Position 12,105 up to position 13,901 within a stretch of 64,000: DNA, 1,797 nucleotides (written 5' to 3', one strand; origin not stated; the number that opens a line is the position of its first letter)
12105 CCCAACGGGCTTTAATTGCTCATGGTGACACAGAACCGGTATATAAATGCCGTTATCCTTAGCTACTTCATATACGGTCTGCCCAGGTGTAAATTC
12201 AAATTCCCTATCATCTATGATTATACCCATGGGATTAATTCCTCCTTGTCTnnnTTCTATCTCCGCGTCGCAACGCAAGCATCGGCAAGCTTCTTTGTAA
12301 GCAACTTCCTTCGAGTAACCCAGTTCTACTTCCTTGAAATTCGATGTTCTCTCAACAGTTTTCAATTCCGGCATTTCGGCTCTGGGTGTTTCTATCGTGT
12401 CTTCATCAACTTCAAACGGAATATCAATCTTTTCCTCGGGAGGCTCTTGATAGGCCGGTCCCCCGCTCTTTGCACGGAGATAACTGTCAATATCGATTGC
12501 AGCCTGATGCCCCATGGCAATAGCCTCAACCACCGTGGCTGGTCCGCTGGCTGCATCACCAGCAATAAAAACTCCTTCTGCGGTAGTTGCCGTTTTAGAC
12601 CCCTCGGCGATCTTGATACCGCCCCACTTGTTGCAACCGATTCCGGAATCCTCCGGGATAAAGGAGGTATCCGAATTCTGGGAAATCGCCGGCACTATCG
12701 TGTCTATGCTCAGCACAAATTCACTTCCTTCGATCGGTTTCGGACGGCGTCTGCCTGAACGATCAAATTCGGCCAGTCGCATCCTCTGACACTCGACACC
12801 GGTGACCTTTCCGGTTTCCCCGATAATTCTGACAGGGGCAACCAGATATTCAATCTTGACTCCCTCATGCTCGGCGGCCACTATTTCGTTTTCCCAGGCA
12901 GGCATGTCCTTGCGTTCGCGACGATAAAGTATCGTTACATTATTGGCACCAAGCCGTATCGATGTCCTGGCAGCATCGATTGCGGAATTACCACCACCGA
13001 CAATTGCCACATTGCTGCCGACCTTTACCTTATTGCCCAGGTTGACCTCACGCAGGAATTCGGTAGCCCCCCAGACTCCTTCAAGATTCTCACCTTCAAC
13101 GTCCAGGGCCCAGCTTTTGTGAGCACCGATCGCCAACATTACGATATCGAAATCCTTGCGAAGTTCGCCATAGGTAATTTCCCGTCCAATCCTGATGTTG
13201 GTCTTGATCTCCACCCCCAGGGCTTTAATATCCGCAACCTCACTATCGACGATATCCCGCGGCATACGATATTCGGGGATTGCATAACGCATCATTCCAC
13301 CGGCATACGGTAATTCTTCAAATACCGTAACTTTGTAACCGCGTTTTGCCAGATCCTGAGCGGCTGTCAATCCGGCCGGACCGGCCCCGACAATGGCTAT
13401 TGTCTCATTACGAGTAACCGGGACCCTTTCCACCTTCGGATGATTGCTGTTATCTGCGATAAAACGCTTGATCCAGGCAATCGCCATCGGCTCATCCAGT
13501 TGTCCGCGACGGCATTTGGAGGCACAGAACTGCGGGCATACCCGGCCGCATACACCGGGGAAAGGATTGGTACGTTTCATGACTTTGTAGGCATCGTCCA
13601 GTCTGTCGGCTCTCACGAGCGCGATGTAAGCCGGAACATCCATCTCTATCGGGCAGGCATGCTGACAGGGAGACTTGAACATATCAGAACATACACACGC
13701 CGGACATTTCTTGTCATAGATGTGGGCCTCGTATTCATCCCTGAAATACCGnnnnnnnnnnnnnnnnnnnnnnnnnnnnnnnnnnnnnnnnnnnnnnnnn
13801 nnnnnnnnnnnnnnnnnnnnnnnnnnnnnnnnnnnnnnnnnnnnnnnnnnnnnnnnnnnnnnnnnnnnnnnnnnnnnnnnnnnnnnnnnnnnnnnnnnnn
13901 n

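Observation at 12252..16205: Soluble FDH whose NuoF-like subunit is fused to a GltD/NfnB-like module: two flavin/pyridine-nucleotide sites in one polypeptide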

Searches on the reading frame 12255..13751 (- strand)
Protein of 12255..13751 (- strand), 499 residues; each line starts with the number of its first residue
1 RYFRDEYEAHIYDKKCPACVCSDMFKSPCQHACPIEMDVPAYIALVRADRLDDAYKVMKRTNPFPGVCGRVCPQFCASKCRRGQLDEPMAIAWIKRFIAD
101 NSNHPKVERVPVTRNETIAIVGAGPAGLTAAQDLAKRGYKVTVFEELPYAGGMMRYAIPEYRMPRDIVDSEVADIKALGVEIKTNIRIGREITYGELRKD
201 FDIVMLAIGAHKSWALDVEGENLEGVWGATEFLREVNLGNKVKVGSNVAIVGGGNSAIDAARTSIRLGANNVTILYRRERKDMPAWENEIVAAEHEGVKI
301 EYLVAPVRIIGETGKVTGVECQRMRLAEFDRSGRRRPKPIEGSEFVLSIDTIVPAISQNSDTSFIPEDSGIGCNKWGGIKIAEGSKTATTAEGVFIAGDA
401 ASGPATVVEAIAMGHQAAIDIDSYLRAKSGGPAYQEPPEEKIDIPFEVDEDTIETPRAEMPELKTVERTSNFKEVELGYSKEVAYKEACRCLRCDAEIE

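Call 36: search_solved_structures(query=window:12255-13751:-, max_evalue=1e-60, show_alignments=5)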
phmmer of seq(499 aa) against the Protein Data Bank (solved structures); distinct sequences matched with E-value up to 1e-60: 8.
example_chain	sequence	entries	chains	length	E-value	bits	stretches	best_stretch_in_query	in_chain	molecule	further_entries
9bov_A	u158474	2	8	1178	2e-124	419.2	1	26-495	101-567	Molybdopterin oxidoreductase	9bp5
9n5u_A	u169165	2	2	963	1.5e-119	403.1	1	27-429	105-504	NfnA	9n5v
8oh5_C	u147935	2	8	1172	4e-105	355.6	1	26-495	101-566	Formate dehydrogenase-O, major subunit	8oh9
4ylf_B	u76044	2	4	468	1.8e-103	350.1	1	27-427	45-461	Dihydropyrimidine dehydrogenase subunit A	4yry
5jca_L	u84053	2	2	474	1.7e-99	337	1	27-426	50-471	NADH-dependent Ferredoxin:NADP Oxidoreductase (NfnI) subunit alpha | NADH-dependent Ferredoxin:NADP Oxidoreductase subunit alpha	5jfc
5vj7_A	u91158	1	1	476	1.9e-84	287.3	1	27-428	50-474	Oxidoreductase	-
2vdc_G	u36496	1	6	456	8.9e-72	245.6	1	19-433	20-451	GLUTAMATE SYNTHASE [NADPH] SMALL CHAIN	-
6s6s_G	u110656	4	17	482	2.3e-71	244.2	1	20-433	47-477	Glutamate synthase [NADPH] small chain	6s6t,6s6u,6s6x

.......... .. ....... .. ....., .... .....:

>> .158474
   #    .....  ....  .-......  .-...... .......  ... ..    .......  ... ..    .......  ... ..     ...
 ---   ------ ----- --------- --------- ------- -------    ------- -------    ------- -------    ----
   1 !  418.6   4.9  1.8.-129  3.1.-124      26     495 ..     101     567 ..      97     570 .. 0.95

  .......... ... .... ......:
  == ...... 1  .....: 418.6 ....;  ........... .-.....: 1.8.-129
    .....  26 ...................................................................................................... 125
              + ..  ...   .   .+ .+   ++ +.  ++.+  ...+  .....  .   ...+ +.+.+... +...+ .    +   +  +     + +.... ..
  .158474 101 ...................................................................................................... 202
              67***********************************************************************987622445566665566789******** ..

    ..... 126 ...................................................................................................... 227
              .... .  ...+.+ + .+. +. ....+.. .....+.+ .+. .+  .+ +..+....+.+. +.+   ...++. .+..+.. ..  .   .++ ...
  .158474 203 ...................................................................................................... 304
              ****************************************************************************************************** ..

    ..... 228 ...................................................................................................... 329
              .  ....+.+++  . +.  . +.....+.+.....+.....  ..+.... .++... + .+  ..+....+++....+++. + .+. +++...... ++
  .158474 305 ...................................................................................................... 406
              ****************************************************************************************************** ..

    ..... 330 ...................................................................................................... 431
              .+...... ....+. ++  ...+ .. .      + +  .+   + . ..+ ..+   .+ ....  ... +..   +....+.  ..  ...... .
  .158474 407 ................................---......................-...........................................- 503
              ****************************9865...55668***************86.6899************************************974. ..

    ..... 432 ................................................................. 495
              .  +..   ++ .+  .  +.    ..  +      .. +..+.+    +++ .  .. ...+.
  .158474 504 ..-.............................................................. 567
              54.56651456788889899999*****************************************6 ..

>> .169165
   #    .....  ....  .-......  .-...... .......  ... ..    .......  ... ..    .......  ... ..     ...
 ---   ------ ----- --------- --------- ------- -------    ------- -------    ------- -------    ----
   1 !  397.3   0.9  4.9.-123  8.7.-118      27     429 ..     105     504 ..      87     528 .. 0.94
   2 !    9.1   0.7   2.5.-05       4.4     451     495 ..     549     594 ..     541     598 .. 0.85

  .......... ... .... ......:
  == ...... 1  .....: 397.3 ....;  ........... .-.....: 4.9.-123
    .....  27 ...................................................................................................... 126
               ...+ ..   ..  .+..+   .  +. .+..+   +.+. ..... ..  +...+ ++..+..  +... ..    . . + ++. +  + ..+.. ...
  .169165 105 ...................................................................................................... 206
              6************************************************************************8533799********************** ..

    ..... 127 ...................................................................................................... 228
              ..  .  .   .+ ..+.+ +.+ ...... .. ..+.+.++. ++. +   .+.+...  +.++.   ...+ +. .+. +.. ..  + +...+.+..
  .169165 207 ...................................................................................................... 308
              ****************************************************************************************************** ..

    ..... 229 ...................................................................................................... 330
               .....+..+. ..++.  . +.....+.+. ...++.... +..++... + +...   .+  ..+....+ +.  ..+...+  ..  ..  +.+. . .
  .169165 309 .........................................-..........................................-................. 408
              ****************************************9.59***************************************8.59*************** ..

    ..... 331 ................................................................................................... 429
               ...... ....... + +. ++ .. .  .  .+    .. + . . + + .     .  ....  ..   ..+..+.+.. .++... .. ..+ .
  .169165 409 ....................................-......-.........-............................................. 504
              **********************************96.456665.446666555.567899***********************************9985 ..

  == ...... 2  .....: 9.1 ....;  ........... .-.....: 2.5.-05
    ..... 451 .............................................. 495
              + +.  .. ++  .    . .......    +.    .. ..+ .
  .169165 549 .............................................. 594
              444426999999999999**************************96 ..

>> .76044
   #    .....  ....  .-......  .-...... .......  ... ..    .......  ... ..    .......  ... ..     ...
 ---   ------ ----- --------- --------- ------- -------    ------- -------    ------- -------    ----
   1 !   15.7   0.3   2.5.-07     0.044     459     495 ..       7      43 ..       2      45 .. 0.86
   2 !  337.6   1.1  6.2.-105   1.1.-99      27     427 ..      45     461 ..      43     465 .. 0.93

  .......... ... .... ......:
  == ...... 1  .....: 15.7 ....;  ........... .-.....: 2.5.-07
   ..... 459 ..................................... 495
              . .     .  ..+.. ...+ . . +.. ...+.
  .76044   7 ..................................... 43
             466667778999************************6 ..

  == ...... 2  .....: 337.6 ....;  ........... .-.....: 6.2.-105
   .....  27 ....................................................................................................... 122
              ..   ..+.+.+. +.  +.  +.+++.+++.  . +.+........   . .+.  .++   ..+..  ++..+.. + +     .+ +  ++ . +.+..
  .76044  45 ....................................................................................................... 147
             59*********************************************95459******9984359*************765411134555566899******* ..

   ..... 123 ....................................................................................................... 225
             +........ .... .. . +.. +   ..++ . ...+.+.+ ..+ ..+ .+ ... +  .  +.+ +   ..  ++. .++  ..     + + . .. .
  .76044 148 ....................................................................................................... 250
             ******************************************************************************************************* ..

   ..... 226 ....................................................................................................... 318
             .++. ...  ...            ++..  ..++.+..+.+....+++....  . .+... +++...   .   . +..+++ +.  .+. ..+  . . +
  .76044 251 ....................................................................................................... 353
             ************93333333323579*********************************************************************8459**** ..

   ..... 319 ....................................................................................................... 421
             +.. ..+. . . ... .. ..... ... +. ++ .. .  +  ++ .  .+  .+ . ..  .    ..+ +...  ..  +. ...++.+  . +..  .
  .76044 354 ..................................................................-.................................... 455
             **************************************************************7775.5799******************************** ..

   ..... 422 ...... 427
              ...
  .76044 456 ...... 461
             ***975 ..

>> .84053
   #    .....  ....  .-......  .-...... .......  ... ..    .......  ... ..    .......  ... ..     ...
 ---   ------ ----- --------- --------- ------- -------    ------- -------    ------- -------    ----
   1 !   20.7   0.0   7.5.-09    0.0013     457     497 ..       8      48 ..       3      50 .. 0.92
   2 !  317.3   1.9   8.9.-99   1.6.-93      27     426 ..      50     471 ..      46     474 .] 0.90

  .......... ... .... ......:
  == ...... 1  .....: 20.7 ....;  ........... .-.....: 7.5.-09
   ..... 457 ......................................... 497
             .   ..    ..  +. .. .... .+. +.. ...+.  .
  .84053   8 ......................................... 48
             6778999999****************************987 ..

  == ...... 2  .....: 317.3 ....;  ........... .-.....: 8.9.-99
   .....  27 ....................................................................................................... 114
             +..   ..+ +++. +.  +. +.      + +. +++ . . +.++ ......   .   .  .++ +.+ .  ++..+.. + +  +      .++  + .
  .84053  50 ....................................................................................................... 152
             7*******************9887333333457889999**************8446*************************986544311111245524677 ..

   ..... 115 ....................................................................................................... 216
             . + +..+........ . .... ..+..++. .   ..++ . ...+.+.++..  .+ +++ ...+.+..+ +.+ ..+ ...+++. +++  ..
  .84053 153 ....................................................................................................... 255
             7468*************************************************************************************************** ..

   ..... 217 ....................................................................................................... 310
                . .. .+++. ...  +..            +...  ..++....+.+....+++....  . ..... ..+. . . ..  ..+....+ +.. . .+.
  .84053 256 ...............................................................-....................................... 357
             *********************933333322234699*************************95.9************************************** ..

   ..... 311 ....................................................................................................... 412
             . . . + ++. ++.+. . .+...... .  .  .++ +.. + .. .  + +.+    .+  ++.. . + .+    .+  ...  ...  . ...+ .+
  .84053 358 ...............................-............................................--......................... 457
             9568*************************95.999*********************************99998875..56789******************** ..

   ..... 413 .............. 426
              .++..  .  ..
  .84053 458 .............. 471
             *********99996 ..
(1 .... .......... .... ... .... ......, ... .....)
